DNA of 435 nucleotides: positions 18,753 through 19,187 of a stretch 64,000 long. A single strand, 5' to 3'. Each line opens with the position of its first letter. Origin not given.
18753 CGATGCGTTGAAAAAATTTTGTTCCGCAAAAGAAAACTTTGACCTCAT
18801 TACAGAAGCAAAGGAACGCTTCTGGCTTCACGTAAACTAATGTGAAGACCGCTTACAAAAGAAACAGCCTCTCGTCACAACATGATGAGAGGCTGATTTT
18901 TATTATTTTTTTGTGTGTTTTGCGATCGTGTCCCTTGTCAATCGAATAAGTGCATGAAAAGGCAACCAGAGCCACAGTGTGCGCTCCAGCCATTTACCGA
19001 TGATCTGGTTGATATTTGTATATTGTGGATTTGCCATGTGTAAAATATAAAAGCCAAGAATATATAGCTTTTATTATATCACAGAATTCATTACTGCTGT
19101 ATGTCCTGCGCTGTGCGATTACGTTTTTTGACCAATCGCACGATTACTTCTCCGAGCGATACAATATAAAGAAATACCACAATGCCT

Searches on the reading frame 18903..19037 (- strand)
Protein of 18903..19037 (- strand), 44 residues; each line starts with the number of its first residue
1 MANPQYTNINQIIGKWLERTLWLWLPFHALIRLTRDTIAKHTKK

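Call 84: search_protein_families(library=pfam, proteins=[window:18903-19037:-], max_evalue=0.01)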
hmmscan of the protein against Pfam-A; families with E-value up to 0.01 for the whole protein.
window:18903-19037:- (44 aa): 0 families
